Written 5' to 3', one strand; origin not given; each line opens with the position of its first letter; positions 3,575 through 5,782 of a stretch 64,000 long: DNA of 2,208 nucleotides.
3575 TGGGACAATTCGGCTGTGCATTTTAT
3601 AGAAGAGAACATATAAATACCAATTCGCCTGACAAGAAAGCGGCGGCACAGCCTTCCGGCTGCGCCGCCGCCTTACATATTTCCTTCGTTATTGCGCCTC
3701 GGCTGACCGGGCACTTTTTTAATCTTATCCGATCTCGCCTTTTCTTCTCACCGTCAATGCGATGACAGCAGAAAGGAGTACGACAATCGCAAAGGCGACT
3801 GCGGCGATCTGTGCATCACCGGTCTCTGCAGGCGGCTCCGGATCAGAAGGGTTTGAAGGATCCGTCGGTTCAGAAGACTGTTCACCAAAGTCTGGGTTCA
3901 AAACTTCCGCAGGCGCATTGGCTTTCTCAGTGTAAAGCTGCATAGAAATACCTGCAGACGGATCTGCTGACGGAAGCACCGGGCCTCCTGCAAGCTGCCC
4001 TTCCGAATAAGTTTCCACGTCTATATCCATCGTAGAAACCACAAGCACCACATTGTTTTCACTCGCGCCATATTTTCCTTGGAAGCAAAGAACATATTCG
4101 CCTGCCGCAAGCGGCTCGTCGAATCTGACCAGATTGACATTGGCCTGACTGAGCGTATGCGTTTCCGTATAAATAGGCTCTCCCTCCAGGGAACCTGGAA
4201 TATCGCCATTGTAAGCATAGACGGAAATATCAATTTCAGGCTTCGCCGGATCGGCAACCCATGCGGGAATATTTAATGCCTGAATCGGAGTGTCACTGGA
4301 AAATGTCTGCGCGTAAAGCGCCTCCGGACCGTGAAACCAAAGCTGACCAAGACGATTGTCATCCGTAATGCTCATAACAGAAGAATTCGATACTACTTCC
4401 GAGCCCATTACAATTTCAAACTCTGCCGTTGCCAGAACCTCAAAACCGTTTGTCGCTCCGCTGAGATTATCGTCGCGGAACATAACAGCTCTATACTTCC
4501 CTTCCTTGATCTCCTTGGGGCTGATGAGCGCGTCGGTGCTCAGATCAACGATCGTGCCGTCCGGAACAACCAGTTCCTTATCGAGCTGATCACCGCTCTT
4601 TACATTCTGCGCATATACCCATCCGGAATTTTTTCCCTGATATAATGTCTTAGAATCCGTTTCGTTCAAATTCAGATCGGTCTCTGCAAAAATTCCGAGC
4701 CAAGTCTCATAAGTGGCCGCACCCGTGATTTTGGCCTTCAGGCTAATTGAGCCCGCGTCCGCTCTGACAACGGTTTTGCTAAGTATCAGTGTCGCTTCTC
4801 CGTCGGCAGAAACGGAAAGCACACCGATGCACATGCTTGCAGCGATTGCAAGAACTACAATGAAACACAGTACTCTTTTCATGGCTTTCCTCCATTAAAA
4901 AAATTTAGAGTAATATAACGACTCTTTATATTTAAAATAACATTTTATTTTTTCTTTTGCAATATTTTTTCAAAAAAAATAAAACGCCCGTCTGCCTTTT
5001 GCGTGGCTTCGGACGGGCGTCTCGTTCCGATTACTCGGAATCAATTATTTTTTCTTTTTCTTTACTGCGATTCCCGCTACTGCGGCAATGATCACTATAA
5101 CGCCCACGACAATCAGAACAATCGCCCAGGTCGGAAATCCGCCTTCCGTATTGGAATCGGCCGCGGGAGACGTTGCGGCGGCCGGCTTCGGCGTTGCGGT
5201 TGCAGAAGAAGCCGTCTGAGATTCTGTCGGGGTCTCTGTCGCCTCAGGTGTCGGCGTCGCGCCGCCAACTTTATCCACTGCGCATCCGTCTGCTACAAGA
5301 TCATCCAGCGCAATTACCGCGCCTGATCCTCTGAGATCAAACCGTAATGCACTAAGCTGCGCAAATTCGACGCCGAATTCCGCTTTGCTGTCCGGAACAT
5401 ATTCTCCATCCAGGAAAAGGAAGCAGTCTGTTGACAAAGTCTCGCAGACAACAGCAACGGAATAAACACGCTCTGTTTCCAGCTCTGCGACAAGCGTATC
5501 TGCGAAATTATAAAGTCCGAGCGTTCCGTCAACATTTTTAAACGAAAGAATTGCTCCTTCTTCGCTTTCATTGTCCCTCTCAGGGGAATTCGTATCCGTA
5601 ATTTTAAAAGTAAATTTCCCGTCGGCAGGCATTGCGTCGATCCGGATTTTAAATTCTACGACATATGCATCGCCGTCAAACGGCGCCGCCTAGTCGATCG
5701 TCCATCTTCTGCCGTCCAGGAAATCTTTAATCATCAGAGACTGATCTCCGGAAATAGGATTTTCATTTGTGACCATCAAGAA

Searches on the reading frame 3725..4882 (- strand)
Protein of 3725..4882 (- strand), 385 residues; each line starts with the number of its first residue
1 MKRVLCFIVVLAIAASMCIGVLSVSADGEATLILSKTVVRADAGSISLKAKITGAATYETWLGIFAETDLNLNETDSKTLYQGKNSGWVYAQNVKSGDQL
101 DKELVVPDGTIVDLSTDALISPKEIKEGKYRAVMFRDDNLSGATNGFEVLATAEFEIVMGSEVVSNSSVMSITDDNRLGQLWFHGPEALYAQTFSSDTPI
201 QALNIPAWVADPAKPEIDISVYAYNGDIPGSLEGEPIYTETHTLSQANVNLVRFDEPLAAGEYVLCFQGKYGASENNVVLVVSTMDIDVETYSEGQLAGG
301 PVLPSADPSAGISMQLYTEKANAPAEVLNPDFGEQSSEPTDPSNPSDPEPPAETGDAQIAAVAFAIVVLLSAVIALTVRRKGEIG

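Call 4: search_protein_families(library=ncbifam, proteins=[window:3725-4882:-], max_evalue=10)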
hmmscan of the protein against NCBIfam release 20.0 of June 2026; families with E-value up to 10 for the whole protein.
window:3725-4882:- (385 aa): 0 families

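Call 5: search_protein_families(library=pfam, proteins=[window:3725-4882:-], max_evalue=1)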
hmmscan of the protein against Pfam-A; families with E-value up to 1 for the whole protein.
window:3725-4882:- (385 aa): 0 families

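Call 10: list_cluster_members(proteins=[window:3725-4882:-, window:24735-25640:-, window:47528-48559:-, window:59486-60583:-, window:61614-62636:-, window:56208-57434:+, window:5045-5632:-, window:48779-50098:+])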
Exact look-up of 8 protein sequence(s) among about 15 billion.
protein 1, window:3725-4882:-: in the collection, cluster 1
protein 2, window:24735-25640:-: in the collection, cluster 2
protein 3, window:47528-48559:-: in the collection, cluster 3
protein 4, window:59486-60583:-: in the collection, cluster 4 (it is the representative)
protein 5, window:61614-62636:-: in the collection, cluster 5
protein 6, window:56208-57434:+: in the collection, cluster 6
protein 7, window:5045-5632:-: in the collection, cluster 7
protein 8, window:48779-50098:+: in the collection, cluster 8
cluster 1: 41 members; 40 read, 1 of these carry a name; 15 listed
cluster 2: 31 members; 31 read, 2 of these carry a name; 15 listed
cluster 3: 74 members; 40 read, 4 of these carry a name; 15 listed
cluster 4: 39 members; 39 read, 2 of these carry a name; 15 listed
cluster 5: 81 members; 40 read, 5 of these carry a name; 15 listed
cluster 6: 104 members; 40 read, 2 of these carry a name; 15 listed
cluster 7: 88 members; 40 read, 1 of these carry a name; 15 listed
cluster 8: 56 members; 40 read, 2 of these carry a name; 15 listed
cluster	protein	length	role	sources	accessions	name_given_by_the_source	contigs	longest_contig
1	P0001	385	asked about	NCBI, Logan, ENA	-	-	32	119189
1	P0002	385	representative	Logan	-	-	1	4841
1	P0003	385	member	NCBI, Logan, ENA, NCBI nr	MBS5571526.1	MAG: hypothetical protein KHX22_09705 [Clostridiales bacterium] | hypothetical protein [Clostridiales bacterium]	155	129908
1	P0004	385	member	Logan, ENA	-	-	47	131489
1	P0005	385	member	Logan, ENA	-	-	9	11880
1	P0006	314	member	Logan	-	-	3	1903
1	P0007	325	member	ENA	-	-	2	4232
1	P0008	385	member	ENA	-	-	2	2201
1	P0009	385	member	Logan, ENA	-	-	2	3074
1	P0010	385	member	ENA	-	-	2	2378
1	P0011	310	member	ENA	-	-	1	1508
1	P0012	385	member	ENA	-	-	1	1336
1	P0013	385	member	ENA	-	-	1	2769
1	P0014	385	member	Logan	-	-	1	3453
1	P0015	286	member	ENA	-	-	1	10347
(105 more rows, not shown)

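Call 32: find_homologous_proteins(query=A3, max_evalue=0.001)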
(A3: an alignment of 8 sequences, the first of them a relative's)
Query A3 (8 sequences) (301 aa, profile of the alignment): 15 proteins with E <= 0.001 among 8000 candidates.
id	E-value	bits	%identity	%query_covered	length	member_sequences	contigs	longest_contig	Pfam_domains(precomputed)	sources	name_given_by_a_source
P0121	3.7e-117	409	59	98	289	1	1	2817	-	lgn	-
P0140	8.7e-117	408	33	89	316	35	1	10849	-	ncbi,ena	-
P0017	1.5e-115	404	100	100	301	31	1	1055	-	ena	-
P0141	7.7e-113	395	41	99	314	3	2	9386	-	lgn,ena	-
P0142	3.4e-112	393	87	100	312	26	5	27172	-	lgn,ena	-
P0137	6.9e-93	329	25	92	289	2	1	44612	-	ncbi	-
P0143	5.3e-79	284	25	82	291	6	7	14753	-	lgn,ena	-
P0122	1.5e-34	138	100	37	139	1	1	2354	-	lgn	-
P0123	2.6e-31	127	74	46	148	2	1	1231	-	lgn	-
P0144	2.7e-26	111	97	29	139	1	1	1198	-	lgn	-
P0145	1.1e-19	89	96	25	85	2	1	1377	-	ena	-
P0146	5.2e-18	83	93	24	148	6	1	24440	-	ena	-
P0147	7.5e-13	67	95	19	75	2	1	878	-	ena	-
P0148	4.5e-10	57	54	36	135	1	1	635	-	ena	-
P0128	3.1e-9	55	68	27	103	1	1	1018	-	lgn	-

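Call 55: find_encoding_contigs(protein=P0143, flank=10000, max_places=3)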
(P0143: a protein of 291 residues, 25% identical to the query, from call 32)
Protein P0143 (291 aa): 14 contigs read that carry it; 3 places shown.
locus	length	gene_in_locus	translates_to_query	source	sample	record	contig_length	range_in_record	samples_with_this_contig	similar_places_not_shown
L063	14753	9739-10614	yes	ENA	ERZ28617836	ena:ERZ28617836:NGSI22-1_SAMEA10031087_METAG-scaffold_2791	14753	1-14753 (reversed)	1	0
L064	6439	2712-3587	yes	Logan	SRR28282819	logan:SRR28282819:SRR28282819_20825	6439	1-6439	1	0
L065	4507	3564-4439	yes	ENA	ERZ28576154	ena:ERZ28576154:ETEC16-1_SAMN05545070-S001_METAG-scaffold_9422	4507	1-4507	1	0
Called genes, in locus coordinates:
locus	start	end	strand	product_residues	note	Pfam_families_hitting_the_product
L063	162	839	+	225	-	PF02698:DUF218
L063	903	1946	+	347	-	PF01168:Ala_racemase_N, PF00842:Ala_racemase_C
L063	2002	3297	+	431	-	PF01276:OKR_DC_1, PF01041:DegT_DnrJ_EryC1, PF05889:SepSecS (weak), PF03711:OKR_DC_1_C (weak)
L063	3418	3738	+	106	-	PF06153:CdAMP_rec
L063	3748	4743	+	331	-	PF13177:DNA_pol3_delta2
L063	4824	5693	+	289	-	PF04468:PSP1, PF28472:PSP1_3rd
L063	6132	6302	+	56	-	PF00037:Fer4, PF13237:Fer4_10, PF14697:Fer4_21, PF12838:Fer4_7, PF13187:Fer4_9, PF25160:LdpA_Fe-S-bd (weak), PF12797:Fer4_2 (weak), PF00037:Fer4, +6 more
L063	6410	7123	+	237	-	PF05175:MTS (weak), PF13847:Methyltransf_31 (faint), PF13649:Methyltransf_25 (faint)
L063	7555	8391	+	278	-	PF00590:TP_methylase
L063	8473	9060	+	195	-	PF14300:DMP19 (weak)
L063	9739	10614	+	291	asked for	-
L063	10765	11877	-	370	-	PF01636:APH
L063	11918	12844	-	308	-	PF00483:NTP_transferase (weak), PF12804:NTP_transf_3 (weak)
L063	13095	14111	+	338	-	PF00106:adh_short, PF01073:3Beta_HSD, PF01370:Epimerase, PF02719:Polysacc_synt_2, PF04321:RmlD_sub_bind, PF08659:KR (weak), PF13460:NAD_binding_10 (weak), PF16363:GDP_Man_Dehyd, +1 more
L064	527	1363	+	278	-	PF00590:TP_methylase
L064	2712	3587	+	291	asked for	-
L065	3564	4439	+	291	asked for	-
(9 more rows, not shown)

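Call 56: find_encoding_contigs(protein=P0140, flank=10000, max_places=2)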
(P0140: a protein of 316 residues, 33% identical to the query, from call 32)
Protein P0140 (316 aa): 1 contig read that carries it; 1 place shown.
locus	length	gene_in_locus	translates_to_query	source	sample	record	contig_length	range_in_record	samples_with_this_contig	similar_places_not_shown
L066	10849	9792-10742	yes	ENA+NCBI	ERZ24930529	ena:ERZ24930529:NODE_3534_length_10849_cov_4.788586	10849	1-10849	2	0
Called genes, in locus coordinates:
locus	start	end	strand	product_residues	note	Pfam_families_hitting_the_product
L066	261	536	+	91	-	PF05597:Phasin (faint)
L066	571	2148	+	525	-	PF03109:ABC1, PF27536:UbiB_helical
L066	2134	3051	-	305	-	-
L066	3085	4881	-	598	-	PF00664:ABC_membrane, PF00005:ABC_tran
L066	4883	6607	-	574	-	PF00664:ABC_membrane, PF00005:ABC_tran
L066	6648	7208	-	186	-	PF00293:NUDIX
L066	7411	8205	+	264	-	PF04909:Amidohydro_2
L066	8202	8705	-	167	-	PF13302:Acetyltransf_3, PF00583:Acetyltransf_1, PF13508:Acetyltransf_7 (weak), PF08445:FR47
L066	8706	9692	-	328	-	PF00198:2-oxoacid_dh (weak)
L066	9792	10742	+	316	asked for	-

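Call 63: predict_structure(alignment_id=A3)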
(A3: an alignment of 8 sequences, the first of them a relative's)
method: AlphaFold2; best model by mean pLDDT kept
length: 301 residues; sequences in the alignment: 8
mean_pLDDT: 73.3   pTM: 0.70
mean pLDDT of the five models: 73.3, 72.5, 70.9, 54.5, 52.5
residues with pLDDT >= 90: 97; 70-90: 91; 50-70: 48; < 50: 65
segments of 3 or more residues with pLDDT < 50: 12-25, 227-231, 252-288, 296-301
pLDDT, mean of each block of 10 residues (from residue 1): 53 41 58 90 91 92 80 89 71 77 82 94 86 65 79 93 90 95 91 93 78 76 67 74 90 42 37 33 44 48 41
secondary structure, 60 per line:
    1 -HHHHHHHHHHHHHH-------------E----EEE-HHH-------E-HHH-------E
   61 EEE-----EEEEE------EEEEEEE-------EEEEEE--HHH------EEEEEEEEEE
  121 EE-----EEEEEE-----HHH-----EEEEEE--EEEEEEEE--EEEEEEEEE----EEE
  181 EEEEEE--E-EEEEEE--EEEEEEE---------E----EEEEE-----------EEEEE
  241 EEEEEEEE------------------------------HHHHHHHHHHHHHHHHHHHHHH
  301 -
elements in order: H2-15 E34-36 E60-63 E69-73 E80-86 E94-99 E111-122 E128-133 E147-152 E155-162 E165-173 E178-186 E191-196 E199-205 E220-224 E236-248 H279-300
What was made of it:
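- On Sortase cell-wall sorting signal (LPXTG superfamily): AF2 predicts a helix at residues 279-300 of the 24735 protein (call 63).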

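Call 65: fold_search(model_id=the predicted structure, library=pdb)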
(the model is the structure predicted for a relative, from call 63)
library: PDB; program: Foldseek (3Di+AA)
matches with E <= 10: 1736; with E <= 0.001: 396
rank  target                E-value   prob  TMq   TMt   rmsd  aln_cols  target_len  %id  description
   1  2zzj                  6.6e-08  1.00  0.46  0.56   6.5       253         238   13  Crystal structure of endo-beta-1,4-glucuronan lyase from fungus Trichoderma reesei (released 2009-05-05)
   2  5mqr                  1.4e-07  1.00  0.47  0.14   6.6       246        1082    9  Sialidase BT_1020 (released 2017-03-22)
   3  3v0a_B                2.1e-07  1.00  0.35  0.12   6.6       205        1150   11  2.7 angstrom crystal structure of BoNT/Ai in complex with NTNHA (released 2012-03-14)
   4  3zyp                  2.3e-07  1.00  0.45  0.59   5.6       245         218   13  Cellulose induced protein, Cip1 (released 2012-09-12)
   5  9qco_A                2.4e-07  1.00  0.36  0.13   6.0       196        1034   11  NTNH-HA70 complex from Clostridium botulinum Serotype B1 (released 2025-09-10)
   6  2w68_B                2.7e-07  1.00  0.43  0.62   6.1       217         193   10  ENHANCING THE RECEPTOR AFFINITY OF THE SIALIC ACID-BINDING DOMAIN OF VIBRIO CHOLERAE SIALIDASE THROUGH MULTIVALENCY (released 2008-12-30)
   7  3vuo                  2.7e-07  1.00  0.36  0.12   6.5       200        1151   10  Crystal structure of nontoxic nonhemagglutinin subcomponent (NTNHA) from clostridium botulinum serotype D strain 4947 (released 2012-09-19)
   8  9ea9_B                2.9e-07  1.00  0.36  0.12   8.5       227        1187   10  Crystal structure of BoNT/A-NTNH-HA70 -VHH_F12-VHH_H7-Fab_NTNH complex (released 2025-09-17)
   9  5hcb_A                4.4e-07  1.00  0.43  0.48   6.7       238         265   14  Globular Domain of the Entamoeba histolytica calreticulin in complex with glucose (released 2016-08-31)
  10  8qft                  4.7e-07  1.00  0.35  0.11   6.7       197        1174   10  X-ray structure of non-toxic non-hemagglutinin (NTNH) protein from botulinum neurotoxin serotype X (released 2024-08-14)
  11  9qc7_B                5.5e-07  1.00  0.36  0.12   6.2       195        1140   12  BoNT-NTNH complex from Clostridium botulinum Serotype B1 (released 2025-09-10)
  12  8xvf_A                5.8e-07  1.00  0.42  0.48   6.1       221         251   12  Globular domain of Trichinella spiralis calreticulin (released 2024-04-03)
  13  2w68_A                7.3e-07  1.00  0.42  0.61   6.1       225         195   12  ENHANCING THE RECEPTOR AFFINITY OF THE SIALIC ACID-BINDING DOMAIN OF VIBRIO CHOLERAE SIALIDASE THROUGH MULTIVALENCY (released 2008-12-30)
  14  3pos_A                1.0e-06  1.00  0.35  0.41   6.2       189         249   10  Crystal structure of the globular domain of human calreticulin (released 2011-03-09)
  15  9qc8_B                1.0e-06  1.00  0.36  0.11   6.5       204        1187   12  BoNT-NTNH-HA70 complex from Clostridium botulinum Serotype B1 (released 2025-09-10)
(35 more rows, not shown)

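Call 74: find_encoding_contigs(protein=P0141, flank=10000, max_places=2)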
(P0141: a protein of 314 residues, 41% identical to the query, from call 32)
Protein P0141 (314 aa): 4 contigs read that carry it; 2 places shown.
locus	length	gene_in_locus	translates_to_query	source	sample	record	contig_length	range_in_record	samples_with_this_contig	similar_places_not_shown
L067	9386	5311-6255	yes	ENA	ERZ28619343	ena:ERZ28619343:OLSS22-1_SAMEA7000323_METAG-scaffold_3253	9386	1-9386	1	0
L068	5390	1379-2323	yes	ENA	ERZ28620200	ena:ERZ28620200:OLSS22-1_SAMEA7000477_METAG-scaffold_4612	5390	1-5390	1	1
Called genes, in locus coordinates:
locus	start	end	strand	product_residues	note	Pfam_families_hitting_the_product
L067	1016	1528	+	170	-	PF02559:CarD_TRCF_RID, PF21095:CarD_C (faint)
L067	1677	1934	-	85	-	PF04994:TfoX_C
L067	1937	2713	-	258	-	PF12746:GNAT_acetyltran, PF00583:Acetyltransf_1 (weak)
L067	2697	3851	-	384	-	PF00933:Glyco_hydro_3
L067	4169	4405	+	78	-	PF07022:Phage_CI_repr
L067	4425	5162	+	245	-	PF02661:Fic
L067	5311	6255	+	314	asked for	-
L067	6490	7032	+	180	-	-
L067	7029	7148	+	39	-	-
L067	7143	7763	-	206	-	PF01381:HTH_3, PF12844:HTH_19 (weak)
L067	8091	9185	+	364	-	PF01381:HTH_3, PF12844:HTH_19 (weak), PF13443:HTH_26 (weak)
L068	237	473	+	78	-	PF07022:Phage_CI_repr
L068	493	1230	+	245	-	PF02661:Fic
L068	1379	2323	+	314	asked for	-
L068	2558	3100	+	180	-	-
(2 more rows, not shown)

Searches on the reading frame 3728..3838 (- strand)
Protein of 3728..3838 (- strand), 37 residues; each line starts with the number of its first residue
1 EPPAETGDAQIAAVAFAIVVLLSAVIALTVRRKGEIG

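Call 6: search_protein_families(library=ncbifam, proteins=[window:3728-3838:-], max_evalue=10)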
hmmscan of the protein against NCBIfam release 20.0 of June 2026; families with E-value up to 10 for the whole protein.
seq(37 aa): 2 families
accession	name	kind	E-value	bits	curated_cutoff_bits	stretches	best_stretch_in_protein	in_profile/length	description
TIGR01167.1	LPXTG_anchor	domain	0.0093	16.6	15.9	1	5-33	4-32/34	LPXTG cell wall anchor domain-containing protein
NF033846.1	Rumino_NPXTG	domain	2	8.8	23.5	1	6-28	4-25/30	NPXTG-anchored protein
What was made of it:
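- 3728..3832 (-): Sorting tail PAETGD-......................-RRKGEIG of the 385-aa secreted protein encoded at 3725-4882. TIGR01167 LPXTG_anchor scores 16.6 bits on the tail alone, against a cutoff of 15.9 (call 6).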

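Call 7: search_protein_families(library=pfam, proteins=[window:3728-3838:-], max_evalue=10)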
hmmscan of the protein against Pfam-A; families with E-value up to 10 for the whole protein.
seq(37 aa): 0 families

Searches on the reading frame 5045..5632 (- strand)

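Call 4: search_protein_families(library=ncbifam, proteins=[window:5045-5632:-], max_evalue=10)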
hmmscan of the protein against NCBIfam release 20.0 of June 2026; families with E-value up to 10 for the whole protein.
window:5045-5632:- (195 aa): 6 families
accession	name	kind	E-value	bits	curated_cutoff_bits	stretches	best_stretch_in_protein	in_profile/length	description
NF005411.0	PRK06975.1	equivalog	0.022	13.1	414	1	128-193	287-350/660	fused uroporphyrinogen-III synthase HemD/membrane protein HemX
TIGR04216.1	halo_surf_glyco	exception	0.032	12.5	400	1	126-190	720-781/784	HVO_2072 family ArtA-dependent S-layer glycoprotein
NF009985.0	PRK13451.1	equivalog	0.11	12.7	112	1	22-79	13-72/101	F0F1 ATP synthase subunit epsilon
TIGR01167.1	LPXTG_anchor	domain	0.12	13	15.9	1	170-195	10-33/34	LPXTG cell wall anchor domain-containing protein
TIGR03949.1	bact_IIb_cerein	subfamily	0.25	11.1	21.5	1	161-189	11-38/45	class IIb bacteriocin, lactobin A/cerein 7B family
NF052345.1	S_layer_anammox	exception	0.54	7.5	1400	1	112-153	1271-1311/1596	Kustd1514 family S-layer glycoprotein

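Call 5: search_protein_families(library=pfam, proteins=[window:5045-5632:-], max_evalue=1)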
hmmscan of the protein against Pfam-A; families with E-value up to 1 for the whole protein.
window:5045-5632:- (195 aa): 3 families
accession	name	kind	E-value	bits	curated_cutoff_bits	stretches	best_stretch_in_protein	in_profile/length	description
PF05808.16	Podoplanin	-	0.00041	21.1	30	1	128-190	59-124/135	Podoplanin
PF07332.16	Phage_holin_3_6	-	0.055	14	28.4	1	167-194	67-94/116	Putative Actinobacterial Holin-X, holin superfamily III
PF06196.17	DUF997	-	0.11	12.9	26.3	1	164-187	39-62/77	Protein of unknown function (DUF997)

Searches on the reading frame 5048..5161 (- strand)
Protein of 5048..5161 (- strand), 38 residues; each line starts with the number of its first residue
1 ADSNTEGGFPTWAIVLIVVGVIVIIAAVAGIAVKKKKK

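Call 6: search_protein_families(library=ncbifam, proteins=[window:5048-5161:-], max_evalue=10)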
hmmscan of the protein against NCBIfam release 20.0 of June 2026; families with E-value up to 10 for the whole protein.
seq(38 aa): 7 families
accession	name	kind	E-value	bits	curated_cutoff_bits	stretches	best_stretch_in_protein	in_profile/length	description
TIGR01167.1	LPXTG_anchor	domain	0.0053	17.4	15.9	1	12-38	9-33/34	LPXTG cell wall anchor domain-containing protein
NF007886.0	PRK10591.1-5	equivalog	0.012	15.7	164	1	6-32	38-64/104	hypothetical protein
TIGR03949.1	bact_IIb_cerein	subfamily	0.015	15.1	21.5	1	4-32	11-38/45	class IIb bacteriocin, lactobin A/cerein 7B family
NF033507.3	Loki-CTERM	subfamily_domain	0.23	11.8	19.9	0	8-25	3-19/27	Loki-CTERM sorting domain-containing protein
NF038374.1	omphalotin_tail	subfamily_domain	3.1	7.8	34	1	6-22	18-33/40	omphalotin biosynthesis suicide methyltransferase/RiPP precursor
NF045529.2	Heimdall-CTERM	domain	4.7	7.8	24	0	21-38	8-25/26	Heimdall-CTERM domain-containing surface protein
NF033897.1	GUMAP_C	equivalog_domain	5.6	4.8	200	1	12-38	703-729/733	GUMAP protein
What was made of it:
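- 5048..5152 (-): Non-motif tail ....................KKKKK of the gene at 5045-6028, a paralogue of the 24735 protein that is split in this strain by an in-frame stop. Interpreted as a plain membrane anchor. The only HMM match covers the TM part (call 6).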

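Call 7: search_protein_families(library=pfam, proteins=[window:5048-5161:-], max_evalue=10)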
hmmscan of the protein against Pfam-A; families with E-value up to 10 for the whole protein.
seq(38 aa): 6 families
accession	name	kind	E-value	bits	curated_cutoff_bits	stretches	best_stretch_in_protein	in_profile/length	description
PF07332.16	Phage_holin_3_6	-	0.0035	17.8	28.4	1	10-37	67-94/116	Putative Actinobacterial Holin-X, holin superfamily III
PF05808.16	Podoplanin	-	0.0053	17.5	30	1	4-33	95-124/135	Podoplanin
PF06196.17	DUF997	-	0.008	16.5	26.3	1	8-30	40-62/77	Protein of unknown function (DUF997)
PF00335.26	Tetraspanin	-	0.037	14.1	32.1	1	8-33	42-67/225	Tetraspanin family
PF00746.26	Gram_pos_anchor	-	0.068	13.6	20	1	14-38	18-41/43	LPXTG cell wall anchor motif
PF11240.13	DUF3042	-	0.17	12.2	25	1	17-38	8-29/54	Protein of unknown function (DUF3042)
